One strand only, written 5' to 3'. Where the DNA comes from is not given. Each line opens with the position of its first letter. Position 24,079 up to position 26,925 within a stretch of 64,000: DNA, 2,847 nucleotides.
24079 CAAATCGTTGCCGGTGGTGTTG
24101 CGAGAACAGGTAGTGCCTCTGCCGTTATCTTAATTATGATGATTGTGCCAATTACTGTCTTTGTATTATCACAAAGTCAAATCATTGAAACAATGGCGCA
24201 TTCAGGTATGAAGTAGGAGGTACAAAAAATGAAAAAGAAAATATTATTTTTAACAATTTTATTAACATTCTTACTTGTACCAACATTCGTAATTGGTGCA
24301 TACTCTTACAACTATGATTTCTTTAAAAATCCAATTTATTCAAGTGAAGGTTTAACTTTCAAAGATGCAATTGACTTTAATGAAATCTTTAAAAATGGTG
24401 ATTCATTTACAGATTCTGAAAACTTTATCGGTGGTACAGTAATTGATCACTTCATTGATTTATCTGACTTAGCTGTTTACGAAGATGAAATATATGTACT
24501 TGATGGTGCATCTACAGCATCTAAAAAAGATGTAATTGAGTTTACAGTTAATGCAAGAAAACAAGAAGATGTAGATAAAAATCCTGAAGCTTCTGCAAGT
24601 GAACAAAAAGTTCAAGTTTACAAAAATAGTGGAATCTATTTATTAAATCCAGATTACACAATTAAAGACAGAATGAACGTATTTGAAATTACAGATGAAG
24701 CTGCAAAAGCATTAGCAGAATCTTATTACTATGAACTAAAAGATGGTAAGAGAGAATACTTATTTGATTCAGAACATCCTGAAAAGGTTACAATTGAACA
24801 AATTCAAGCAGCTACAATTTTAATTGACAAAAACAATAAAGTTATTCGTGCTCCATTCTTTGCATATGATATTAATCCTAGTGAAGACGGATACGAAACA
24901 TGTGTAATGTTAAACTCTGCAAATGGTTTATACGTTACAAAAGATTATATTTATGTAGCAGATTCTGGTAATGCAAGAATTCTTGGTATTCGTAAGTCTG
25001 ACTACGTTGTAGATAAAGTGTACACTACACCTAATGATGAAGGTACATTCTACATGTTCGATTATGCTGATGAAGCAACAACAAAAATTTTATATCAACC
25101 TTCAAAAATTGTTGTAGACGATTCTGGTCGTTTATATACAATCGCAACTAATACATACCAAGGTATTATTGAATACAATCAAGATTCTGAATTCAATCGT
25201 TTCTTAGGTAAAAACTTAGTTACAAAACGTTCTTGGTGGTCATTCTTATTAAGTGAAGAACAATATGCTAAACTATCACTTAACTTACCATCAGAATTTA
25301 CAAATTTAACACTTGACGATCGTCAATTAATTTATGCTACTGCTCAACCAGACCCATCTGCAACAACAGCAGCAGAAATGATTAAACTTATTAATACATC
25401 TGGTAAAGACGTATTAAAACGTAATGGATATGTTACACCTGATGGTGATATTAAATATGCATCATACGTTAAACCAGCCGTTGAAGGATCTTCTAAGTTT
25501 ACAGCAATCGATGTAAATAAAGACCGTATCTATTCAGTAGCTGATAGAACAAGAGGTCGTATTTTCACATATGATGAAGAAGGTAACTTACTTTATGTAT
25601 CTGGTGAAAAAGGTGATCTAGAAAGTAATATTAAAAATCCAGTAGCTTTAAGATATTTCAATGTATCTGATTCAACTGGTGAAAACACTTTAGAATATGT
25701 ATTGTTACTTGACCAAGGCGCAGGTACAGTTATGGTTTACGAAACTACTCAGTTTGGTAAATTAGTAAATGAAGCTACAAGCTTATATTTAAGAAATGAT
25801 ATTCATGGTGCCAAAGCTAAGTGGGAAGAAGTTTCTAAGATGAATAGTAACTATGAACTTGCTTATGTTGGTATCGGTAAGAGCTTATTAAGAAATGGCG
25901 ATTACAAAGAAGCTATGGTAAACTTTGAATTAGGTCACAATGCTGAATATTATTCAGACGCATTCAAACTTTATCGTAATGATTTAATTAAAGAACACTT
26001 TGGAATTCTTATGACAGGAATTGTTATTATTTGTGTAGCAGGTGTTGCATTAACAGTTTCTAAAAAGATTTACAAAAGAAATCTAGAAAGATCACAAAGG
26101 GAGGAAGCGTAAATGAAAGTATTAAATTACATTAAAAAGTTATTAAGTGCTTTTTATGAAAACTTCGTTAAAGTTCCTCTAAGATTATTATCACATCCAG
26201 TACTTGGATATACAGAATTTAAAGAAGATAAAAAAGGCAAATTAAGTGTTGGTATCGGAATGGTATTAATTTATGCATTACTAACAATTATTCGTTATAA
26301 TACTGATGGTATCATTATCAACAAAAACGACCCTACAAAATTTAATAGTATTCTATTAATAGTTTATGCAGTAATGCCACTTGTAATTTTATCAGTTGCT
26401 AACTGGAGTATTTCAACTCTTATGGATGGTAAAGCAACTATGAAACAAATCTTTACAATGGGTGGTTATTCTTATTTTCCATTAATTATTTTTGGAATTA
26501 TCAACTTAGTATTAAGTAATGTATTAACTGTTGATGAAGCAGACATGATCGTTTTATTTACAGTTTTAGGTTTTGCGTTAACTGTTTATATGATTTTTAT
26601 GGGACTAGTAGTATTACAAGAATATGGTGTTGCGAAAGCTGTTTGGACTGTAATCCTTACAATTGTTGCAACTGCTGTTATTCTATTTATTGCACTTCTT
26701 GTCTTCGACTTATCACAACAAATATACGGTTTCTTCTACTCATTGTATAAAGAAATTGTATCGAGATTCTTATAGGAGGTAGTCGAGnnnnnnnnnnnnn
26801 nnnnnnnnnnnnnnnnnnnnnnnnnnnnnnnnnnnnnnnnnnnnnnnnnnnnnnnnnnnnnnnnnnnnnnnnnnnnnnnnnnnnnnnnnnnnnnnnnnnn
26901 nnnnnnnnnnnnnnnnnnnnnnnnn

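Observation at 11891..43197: Shared Gly-rich/Cys C-terminal tripartite tail on all five Sec-exported enzymes: candidate undescribed protein-sorting signal, no cognate processing enzyme in the window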

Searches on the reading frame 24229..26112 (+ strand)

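Call 19: search_protein_families(library=pfam, proteins=[window:24229-26112:+], max_evalue=0.01)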
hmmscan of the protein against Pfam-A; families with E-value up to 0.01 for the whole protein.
window:24229-26112:+ (627 aa): 1 family
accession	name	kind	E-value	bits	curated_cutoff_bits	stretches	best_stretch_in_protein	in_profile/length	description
PF01436.27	NHL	-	2.4e-06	27.7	20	0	228-252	1-26/28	NHL repeat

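Call 69: search_protein_families(library=ncbifam, proteins=[window:24229-26112:+], max_evalue=0.00001)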
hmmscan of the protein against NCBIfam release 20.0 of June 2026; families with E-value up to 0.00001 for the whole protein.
window:24229-26112:+ (627 aa): 0 families

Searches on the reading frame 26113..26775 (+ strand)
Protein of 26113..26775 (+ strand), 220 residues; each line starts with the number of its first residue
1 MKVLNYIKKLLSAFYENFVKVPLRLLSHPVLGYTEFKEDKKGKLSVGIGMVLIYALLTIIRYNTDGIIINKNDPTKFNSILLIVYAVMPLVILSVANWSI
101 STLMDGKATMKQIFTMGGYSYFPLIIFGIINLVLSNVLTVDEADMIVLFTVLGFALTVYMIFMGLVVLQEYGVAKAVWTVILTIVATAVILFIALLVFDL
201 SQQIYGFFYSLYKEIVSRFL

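Call 19: search_protein_families(library=pfam, proteins=[window:26113-26775:+], max_evalue=0.01)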
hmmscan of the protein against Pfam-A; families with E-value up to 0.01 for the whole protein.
window:26113-26775:+ (220 aa): 2 families
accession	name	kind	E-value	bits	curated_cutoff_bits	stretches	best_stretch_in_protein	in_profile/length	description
PF04893.22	Yip1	-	1.6e-13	51.3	28.6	1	25-193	3-171/173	Yip1 domain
PF09843.14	DUF2070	-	0.0073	15.1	30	1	47-213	21-172/561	Predicted membrane protein (DUF2070)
